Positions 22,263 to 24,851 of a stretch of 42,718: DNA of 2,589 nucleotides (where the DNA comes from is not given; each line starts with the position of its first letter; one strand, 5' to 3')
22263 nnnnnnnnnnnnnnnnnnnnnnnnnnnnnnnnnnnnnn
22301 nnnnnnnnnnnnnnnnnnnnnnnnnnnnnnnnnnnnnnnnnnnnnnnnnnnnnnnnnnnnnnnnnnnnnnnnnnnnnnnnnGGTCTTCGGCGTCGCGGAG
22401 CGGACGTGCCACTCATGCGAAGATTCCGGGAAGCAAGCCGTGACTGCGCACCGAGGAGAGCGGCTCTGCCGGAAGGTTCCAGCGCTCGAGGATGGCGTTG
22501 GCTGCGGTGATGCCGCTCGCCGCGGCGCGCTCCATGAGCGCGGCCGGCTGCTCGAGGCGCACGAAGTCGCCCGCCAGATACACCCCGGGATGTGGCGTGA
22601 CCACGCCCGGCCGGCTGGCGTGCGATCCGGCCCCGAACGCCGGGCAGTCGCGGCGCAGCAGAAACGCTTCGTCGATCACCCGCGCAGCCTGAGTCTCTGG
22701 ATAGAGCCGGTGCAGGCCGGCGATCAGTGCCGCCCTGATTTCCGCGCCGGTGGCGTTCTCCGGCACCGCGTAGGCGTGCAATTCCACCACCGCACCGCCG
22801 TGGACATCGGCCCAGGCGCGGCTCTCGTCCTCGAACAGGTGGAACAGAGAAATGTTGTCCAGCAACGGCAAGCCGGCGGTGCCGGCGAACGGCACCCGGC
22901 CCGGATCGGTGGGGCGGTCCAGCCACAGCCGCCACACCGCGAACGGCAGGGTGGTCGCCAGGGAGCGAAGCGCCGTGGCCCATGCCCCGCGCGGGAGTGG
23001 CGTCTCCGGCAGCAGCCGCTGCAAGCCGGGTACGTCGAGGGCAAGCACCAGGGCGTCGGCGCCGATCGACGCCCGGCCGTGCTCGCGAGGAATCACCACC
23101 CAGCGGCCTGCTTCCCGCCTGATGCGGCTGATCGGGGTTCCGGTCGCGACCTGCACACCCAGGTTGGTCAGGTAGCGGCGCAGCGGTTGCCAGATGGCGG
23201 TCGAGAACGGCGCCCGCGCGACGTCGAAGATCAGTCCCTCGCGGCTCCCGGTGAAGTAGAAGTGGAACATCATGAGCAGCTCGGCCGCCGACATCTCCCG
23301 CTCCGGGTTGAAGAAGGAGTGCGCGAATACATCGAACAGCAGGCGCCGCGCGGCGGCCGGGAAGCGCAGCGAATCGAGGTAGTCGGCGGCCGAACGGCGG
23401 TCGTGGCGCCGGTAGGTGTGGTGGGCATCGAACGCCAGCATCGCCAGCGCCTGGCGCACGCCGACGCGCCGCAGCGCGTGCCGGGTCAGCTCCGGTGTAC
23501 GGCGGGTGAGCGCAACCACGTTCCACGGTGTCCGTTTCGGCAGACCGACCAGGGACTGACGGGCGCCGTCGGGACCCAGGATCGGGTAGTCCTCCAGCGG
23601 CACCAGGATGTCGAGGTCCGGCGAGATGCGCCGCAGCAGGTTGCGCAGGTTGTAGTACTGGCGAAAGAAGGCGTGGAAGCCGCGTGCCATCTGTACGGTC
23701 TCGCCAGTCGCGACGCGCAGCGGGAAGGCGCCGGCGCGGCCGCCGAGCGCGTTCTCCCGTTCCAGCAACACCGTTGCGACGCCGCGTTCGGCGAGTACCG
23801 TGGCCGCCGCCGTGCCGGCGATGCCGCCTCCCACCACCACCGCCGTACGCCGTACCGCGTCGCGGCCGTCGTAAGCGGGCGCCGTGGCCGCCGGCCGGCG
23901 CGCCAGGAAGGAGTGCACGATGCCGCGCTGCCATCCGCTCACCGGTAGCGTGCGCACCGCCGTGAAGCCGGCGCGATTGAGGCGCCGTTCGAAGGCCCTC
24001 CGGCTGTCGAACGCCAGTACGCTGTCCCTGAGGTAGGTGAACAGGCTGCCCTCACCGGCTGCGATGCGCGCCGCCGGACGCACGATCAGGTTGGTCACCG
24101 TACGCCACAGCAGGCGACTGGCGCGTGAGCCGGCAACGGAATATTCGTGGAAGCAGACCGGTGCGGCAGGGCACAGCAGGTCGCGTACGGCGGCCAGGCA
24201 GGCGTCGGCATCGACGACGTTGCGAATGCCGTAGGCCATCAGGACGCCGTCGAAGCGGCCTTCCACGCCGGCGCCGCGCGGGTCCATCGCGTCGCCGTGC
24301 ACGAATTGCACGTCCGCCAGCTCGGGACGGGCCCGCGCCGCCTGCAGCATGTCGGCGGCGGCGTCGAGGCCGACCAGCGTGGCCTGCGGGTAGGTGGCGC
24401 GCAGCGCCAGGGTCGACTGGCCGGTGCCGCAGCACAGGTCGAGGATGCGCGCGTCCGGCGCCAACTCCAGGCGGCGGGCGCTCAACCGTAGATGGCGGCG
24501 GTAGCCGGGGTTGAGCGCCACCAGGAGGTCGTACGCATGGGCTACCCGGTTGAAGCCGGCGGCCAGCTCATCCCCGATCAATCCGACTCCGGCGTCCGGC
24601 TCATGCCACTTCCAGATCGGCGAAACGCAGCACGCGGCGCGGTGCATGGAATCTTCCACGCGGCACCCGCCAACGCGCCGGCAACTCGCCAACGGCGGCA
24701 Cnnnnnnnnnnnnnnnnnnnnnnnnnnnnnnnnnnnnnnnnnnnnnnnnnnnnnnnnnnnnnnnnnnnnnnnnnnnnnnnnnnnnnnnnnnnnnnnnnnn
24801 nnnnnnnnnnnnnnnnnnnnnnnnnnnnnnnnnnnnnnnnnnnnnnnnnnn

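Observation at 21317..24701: SAM-methyltransferase fused to a Pds/Zds/CrtU-type desaturase, followed by a Rieske protein: candidate uncharacterised carotenoid tailoring module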

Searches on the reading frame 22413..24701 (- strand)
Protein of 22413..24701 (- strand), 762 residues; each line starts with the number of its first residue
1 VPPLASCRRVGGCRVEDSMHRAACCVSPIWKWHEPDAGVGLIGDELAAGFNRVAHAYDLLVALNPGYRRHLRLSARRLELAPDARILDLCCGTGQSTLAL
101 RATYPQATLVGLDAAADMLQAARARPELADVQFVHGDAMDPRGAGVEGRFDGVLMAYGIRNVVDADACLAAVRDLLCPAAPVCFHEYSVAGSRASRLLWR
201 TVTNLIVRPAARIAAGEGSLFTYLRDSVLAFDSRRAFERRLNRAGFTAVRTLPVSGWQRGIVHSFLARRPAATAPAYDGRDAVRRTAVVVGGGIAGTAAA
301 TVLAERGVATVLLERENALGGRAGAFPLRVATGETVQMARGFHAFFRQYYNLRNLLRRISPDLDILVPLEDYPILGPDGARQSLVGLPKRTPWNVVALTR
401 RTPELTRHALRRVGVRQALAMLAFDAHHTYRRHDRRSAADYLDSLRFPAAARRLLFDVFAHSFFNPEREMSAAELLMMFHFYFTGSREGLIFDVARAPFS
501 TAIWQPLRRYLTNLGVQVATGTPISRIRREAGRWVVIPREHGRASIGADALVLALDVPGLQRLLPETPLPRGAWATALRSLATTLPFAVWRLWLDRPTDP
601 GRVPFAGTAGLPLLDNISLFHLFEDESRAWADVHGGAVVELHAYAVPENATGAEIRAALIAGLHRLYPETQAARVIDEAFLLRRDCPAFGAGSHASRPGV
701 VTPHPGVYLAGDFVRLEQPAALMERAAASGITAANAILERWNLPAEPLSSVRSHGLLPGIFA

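Call 6: search_protein_families(library=pfam, proteins=[window:22413-24701:-], max_evalue=0.01)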
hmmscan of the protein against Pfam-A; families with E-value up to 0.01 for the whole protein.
window:22413-24701:- (762 aa): 19 families
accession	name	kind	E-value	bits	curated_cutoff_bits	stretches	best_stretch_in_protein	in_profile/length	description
PF01593.30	Amino_oxidase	-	1.7e-32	113.7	19.8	1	294-738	1-443/443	Flavin containing amine oxidoreductase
PF01209.24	Ubie_methyltran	-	6.6e-18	65.3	20.1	1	50-250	13-217/233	ubiE/COQ5 methyltransferase family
PF13649.12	Methyltransf_25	-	5.4e-14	53.1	27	1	86-178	1-95/97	Methyltransferase domain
PF13450.12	NAD_binding_8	-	9.1e-11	42.3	21.9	1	289-358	1-67/68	NAD(P)-binding Rossmann-like domain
PF13847.12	Methyltransf_31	-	8.6e-10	38.9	27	1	83-184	4-109/145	Methyltransferase domain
PF01266.30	DAO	-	1.8e-09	38.1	27.9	1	287-669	2-299/353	FAD dependent oxidoreductase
PF13489.12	Methyltransf_23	-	1.9e-09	37.9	27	1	72-249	8-162/164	Methyltransferase domain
PF08241.18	Methyltransf_11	-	6.6e-09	36.7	21.2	1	87-179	1-90/95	Methyltransferase domain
PF08242.18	Methyltransf_12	-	8e-09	36.6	30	1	87-178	1-94/98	Methyltransferase domain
PF12831.13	FAD_oxidored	-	9e-08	32.2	27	1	288-337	3-52/416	FAD dependent oxidoreductase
PF07992.20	Pyr_redox_2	-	5e-07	29.9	26.1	1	287-319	3-36/291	Pyridine nucleotide-disulphide oxidoreductase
PF03486.20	HI0933_like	-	0.00024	21.1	50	0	287-320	3-36/244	HI0933-like protein Rossmann domain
PF01494.25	FAD_binding_3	-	0.00027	20.7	22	1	287-318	4-35/349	FAD binding domain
PF05175.20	MTS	-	0.00037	20.6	23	1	78-155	27-104/170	Methyltransferase small domain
PF00890.30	FAD_binding_2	-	0.00091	19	20.4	1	287-322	2-37/414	FAD binding domain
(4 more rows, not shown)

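Call 7: search_protein_families(library=ncbifam, proteins=[window:22413-24701:-], max_evalue=0.01)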
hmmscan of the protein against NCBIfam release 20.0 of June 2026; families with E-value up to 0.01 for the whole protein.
window:22413-24701:- (762 aa): 76 families (the best 25 are shown)
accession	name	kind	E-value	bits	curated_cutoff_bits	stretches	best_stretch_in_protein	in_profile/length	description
TIGR03467.1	HpnE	equivalog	2.1e-45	155.8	283.05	1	288-739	2-430/430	hydroxysqualene dehydroxylase HpnE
NF001244.0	PRK00216.1-5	equivalog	2.9e-28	98.8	216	1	50-255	14-224/236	bifunctional demethylmenaquinone methyltransferase/2-methoxy-6-polyprenyl-1,4-benzoquinol methylase UbiE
TIGR01934.1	MenG_MenH_UbiE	subfamily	1.3e-25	90.1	158.35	1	50-255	5-212/223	ubiquinone/menaquinone biosynthesis methyltransferase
NF001241.0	PRK00216.1-2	equivalog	2.3e-23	83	327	1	45-253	12-216/231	demethylmenaquinone methyltransferase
NF001243.0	PRK00216.1-4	equivalog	2.7e-16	59.6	235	1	50-256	13-223/237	demethylmenaquinone methyltransferase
TIGR02732.1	zeta_caro_desat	equivalog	9.6e-16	57.7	622.15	1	288-566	3-291/474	9,9'-di-cis-zeta-carotene desaturase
NF005560.0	PRK07233.1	equivalog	9.5e-15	54.3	252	2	288-359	4-70/435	hypothetical protein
NF052510.1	methyltran_MpqE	exception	1.1e-14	54.4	335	1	50-256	12-224/234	methyl-plastoquinone biosynthesis methyltransferase MpqE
TIGR02752.1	MenG_heptapren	equivalog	1.4e-14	54.2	419.85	1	50-256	11-221/231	demethylmenaquinone methyltransferase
TIGR02731.1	phytoene_desat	equivalog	2.8e-14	52.7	569.4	1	288-737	3-452/453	15-cis-phytoene desaturase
NF001242.0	PRK00216.1-3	equivalog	4.8e-14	52.4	351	1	50-256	34-247/258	bifunctional demethylmenaquinone methyltransferase/2-methoxy-6-polyprenyl-1,4-benzoquinol methylase UbiE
NF002480.1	PRK01747.1-1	equivalog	1.3e-10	40.4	540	1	233-337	195-306/645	bifunctional tRNA (5-methylaminomethyl-2-thiouridine)(34)-methyltransferase MnmC2/FAD-dependent 5-carboxymethylaminomethyl-2-thiouridine(34)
NF002463.0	PRK01683.1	equivalog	3.5e-10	39.9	297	1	79-138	28-85/258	trans-aconitate 2-methyltransferase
NF045667.1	MTase_DVU1556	equivalog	1.3e-09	37.9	155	1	63-179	3-114/213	DVU_1556 family methyltransferase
NF045637.1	carotdesatCrtDProt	equivalog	1.3e-09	37.1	580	1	288-347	2-65/485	1-hydroxycarotenoid 3,4-desaturase CrtD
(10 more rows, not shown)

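Call 8: find_homologous_proteins(query=window:22413-24701:-, max_evalue=1e-10)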
Query window:22413-24701:- (762 aa): 2662 proteins with E <= 1e-10 among 8000 candidates; the best 120 are listed.
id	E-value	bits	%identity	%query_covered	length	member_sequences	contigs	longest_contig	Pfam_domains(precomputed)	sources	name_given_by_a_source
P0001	0.0e+0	1667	100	98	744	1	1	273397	PF13847.13,PF13489.13,PF01266.31,PF13649.13,PF01593.31,PF13450.13,PF07992.21,PF01209.25,PF08241.19,PF08242.19,PF12831.14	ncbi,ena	-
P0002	0.0e+0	1389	88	94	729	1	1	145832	PF13489.13,PF13450.13,PF07992.21,PF08241.19,PF12831.14,PF13847.13,PF01266.31,PF05175.21,PF13649.13,PF01593.31,PF01209.25,PF08242.19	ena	-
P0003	0.0e+0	1249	78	95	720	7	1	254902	PF13847.13,PF13489.13,PF01266.31,PF13649.13,PF01593.31,PF13450.13,PF07992.21,PF01209.25,PF08241.19,PF08242.19,PF12831.14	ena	-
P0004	0.0e+0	1240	76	95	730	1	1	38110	PF13489.13,PF13450.13,PF07992.21,PF00070.34,PF08241.19,PF12831.14,PF13847.13,PF01266.31,PF13649.13,PF01593.31,PF01209.25,PF08242.19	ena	-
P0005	0.0e+0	1238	78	94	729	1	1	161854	PF13489.13,PF13450.13,PF07992.21,PF00070.34,PF08241.19,PF12831.14,PF13847.13,PF01266.31,PF13649.13,PF01593.31,PF01209.25,PF08242.19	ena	-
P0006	0.0e+0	1237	78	94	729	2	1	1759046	PF13489.13,PF13450.13,PF07992.21,PF00070.34,PF08241.19,PF12831.14,PF13847.13,PF01266.31,PF13649.13,PF01593.31,PF01209.25,PF08242.19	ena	-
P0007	0.0e+0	1235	78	94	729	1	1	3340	PF13489.13,PF13450.13,PF07992.21,PF00070.34,PF08241.19,PF12831.14,PF13847.13,PF01266.31,PF13649.13,PF01593.31,PF01209.25,PF08242.19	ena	-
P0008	0.0e+0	1234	77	95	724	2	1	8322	PF13489.13,PF13450.13,PF07992.21,PF00070.34,PF08241.19,PF12831.14,PF13847.13,PF01266.31,PF13649.13,PF01593.31,PF01209.25,PF08242.19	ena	-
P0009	0.0e+0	1233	76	94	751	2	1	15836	PF13489.13,PF13450.13,PF07992.21,PF00070.34,PF08241.19,PF12831.14,PF13847.13,PF01266.31,PF13649.13,PF01593.31,PF01209.25,PF08242.19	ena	-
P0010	0.0e+0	1233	77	95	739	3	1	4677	PF13489.13,PF13450.13,PF07992.21,PF00070.34,PF08241.19,PF12831.14,PF13847.13,PF01266.31,PF13649.13,PF01593.31,PF01209.25,PF08242.19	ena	-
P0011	0.0e+0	1230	77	94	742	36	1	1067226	PF13489.13,PF13450.13,PF07992.21,PF00070.34,PF08241.19,PF12831.14,PF13847.13,PF01266.31,PF13649.13,PF01593.31,PF01209.25,PF08242.19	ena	-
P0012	0.0e+0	1228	78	61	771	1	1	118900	PF13847.13,PF13489.13,PF01266.31,PF13649.13,PF01593.31,PF13450.13,PF07992.21,PF01209.25,PF08241.19,PF08242.19,PF12831.14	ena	-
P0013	0.0e+0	1218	72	95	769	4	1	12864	PF13489.13,PF13450.13,PF07992.21,PF00070.34,PF08241.19,PF12831.14,PF13847.13,PF01266.31,PF13649.13,PF01593.31,PF01209.25,PF08242.19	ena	-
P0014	0.0e+0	1217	76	95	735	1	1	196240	PF13489.13,PF13450.13,PF07992.21,PF00070.34,PF08241.19,PF12831.14,PF13847.13,PF01266.31,PF13649.13,PF01593.31,PF01209.25,PF08242.19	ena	-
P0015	0.0e+0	1216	72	95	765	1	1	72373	PF13847.13,PF13489.13,PF01266.31,PF13649.13,PF01593.31,PF13450.13,PF07992.21,PF01209.25,PF08241.19,PF08242.19,PF12831.14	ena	-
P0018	0.0e+0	1205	74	95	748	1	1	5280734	PF13847.13,PF13489.13,PF01266.31,PF13649.13,PF01593.31,PF13450.13,PF07992.21,PF01209.25,PF08241.19,PF08242.19,PF12831.14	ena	-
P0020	0.0e+0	1199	71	94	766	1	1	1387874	PF13489.13,PF13450.13,PF07992.21,PF00070.34,PF08241.19,PF12831.14,PF13847.13,PF01266.31,PF13649.13,PF01593.31,PF01209.25,PF08242.19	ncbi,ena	-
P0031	0.0e+0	1170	74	94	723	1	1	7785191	PF13847.13,PF13489.13,PF01266.31,PF13649.13,PF01593.31,PF13450.13,PF01209.25,PF08241.19,PF08242.19,PF12831.14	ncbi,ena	-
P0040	0.0e+0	1155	74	61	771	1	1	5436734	PF13847.13,PF13489.13,PF01266.31,PF13649.13,PF01593.31,PF13450.13,PF07992.21,PF01209.25,PF08241.19,PF08242.19,PF12831.14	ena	-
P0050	7.4e-278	942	64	94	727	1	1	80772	PF13847.13,PF13489.13,PF01266.31,PF13649.13,PF01593.31,PF13450.13,PF07992.21,PF01209.25,PF08241.19,PF08242.19,PF12831.14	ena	-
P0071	1.0e-191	657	48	93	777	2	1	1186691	PF13489.13,PF13450.13,PF07992.21,PF00070.34,PF08241.19,PF01494.26,PF12831.14,PF13847.13,PF01266.31,PF13649.13,PF01593.31,PF00890.31,PF01209.25,PF08242.19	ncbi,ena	-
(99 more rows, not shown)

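Call 14: list_cluster_members(proteins=[P0001, P0002, P0006, P0011, P0018, P0020, P0031, P0040, P0050, P0071])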
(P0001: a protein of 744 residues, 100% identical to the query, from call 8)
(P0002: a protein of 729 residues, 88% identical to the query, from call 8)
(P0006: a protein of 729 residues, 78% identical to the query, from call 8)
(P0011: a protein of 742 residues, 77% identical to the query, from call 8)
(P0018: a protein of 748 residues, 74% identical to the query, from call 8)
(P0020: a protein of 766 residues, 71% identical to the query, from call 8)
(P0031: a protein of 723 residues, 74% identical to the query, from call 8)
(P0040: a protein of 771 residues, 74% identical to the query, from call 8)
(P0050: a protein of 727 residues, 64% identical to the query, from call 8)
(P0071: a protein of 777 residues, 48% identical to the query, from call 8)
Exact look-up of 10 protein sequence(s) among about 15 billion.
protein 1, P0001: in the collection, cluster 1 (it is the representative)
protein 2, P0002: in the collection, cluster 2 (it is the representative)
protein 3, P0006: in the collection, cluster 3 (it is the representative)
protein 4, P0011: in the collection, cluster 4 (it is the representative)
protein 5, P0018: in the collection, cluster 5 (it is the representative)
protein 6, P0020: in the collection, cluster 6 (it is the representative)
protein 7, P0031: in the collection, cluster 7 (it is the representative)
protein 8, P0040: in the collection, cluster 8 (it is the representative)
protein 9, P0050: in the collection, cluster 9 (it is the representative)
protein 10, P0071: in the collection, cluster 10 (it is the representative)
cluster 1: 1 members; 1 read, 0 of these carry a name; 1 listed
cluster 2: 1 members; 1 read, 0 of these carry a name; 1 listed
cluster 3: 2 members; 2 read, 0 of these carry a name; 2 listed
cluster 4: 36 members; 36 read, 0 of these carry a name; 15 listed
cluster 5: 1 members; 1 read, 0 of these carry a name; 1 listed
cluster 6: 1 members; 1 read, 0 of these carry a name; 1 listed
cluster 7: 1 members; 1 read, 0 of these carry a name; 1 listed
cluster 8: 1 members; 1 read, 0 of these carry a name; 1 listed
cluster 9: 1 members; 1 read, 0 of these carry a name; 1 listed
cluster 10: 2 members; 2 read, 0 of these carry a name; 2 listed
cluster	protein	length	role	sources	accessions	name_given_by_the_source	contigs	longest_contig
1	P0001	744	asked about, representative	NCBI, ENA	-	-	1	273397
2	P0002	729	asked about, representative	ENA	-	-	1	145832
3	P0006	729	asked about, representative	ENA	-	-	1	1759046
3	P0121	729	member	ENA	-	-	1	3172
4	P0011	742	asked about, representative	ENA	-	-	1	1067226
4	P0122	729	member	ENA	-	-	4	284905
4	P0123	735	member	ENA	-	-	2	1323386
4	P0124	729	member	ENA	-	-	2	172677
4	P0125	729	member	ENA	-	-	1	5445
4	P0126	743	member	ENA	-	-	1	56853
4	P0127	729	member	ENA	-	-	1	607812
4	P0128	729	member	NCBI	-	-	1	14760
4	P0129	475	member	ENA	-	-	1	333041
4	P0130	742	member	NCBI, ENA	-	-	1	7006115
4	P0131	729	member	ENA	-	-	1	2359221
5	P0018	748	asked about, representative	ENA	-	-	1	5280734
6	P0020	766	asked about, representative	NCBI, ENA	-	-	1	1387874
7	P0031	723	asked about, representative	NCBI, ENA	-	-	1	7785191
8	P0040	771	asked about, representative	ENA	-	-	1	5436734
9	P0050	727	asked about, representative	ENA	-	-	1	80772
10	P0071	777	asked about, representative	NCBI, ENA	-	-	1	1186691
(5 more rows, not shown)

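Call 16: find_encoding_contigs(protein=P0001, flank=10000, max_places=3)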
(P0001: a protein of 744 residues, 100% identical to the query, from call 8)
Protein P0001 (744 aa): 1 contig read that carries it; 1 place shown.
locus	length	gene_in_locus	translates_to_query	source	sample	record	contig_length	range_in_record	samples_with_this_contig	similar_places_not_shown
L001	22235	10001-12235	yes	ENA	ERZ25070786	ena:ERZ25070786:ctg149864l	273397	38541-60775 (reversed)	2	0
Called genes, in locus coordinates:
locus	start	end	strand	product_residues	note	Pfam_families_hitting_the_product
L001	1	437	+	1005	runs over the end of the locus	PF05193:Peptidase_M16_C, PF08367:M16C_assoc, PF22516:PreP_C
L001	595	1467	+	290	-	PF00106:adh_short, PF01370:Epimerase, PF08659:KR, PF13561:adh_short_C2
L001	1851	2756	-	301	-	PF01370:Epimerase, PF08338:DUF1731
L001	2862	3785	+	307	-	PF13411:MerR_1, PF00376:MerR (weak), PF02607:B12-binding_2, PF02310:B12-binding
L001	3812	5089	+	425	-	PF01154:HMG_CoA_synt_N, PF08540:HMG_CoA_synt_C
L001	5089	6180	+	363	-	PF00348:polyprenyl_synt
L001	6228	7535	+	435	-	PF05834:Lycopene_cycl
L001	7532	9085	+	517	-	PF00890:FAD_binding_2 (weak), PF01266:DAO (weak), PF01593:Amino_oxidase, PF13450:NAD_binding_8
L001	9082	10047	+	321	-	PF00494:SQS_PSY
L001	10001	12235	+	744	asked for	PF01209:Ubie_methyltran, PF08241:Methyltransf_11, PF08242:Methyltransf_12, PF13489:Methyltransf_23, PF13649:Methyltransf_25, PF13847:Methyltransf_31, PF01266:DAO, PF01593:Amino_oxidase, +3 more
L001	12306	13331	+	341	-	PF00355:Rieske, PF19299:DUF5914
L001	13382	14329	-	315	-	PF12006:DUF3500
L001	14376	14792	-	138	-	-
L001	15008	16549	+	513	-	PF02563:Poly_export (faint), PF10531:SLBB (weak), PF22461:SLBB_2 (weak), PF10531:SLBB (weak)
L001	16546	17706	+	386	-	PF00266:Aminotran_5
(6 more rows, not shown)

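Call 17: find_encoding_contigs(protein=P0031, flank=10000, max_places=3)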
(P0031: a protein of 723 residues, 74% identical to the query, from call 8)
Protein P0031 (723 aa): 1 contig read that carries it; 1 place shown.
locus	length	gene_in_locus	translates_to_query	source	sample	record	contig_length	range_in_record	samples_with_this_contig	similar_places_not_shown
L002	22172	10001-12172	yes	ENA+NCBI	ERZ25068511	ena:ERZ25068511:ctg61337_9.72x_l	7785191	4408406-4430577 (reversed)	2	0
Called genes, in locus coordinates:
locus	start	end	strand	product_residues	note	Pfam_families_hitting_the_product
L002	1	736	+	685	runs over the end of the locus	PF01408:GFO_IDH_MocA, PF22725:GFO_IDH_MocA_C3, PF00248:Aldo_ket_red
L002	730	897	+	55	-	-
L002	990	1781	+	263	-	PF00106:adh_short, PF08659:KR, PF13561:adh_short_C2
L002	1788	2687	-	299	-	PF01370:Epimerase, PF13460:NAD_binding_10, PF16363:GDP_Man_Dehyd (faint), PF08338:DUF1731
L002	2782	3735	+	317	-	PF00376:MerR, PF13411:MerR_1, PF02607:B12-binding_2, PF02310:B12-binding (weak)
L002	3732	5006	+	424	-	PF01154:HMG_CoA_synt_N, PF08540:HMG_CoA_synt_C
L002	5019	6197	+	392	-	PF00348:polyprenyl_synt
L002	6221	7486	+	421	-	PF05834:Lycopene_cycl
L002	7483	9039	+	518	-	PF01266:DAO (weak), PF01593:Amino_oxidase, PF13450:NAD_binding_8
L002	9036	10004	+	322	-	PF00494:SQS_PSY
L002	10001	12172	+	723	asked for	PF01209:Ubie_methyltran, PF13489:Methyltransf_23, PF13847:Methyltransf_31, PF08241:Methyltransf_11, PF08242:Methyltransf_12, PF13649:Methyltransf_25, PF01266:DAO, PF01593:Amino_oxidase, +2 more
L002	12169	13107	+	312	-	PF00355:Rieske, PF19299:DUF5914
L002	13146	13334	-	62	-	PF07927:HicA_toxin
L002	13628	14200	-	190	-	-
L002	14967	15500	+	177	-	PF01923:Cob_adeno_trans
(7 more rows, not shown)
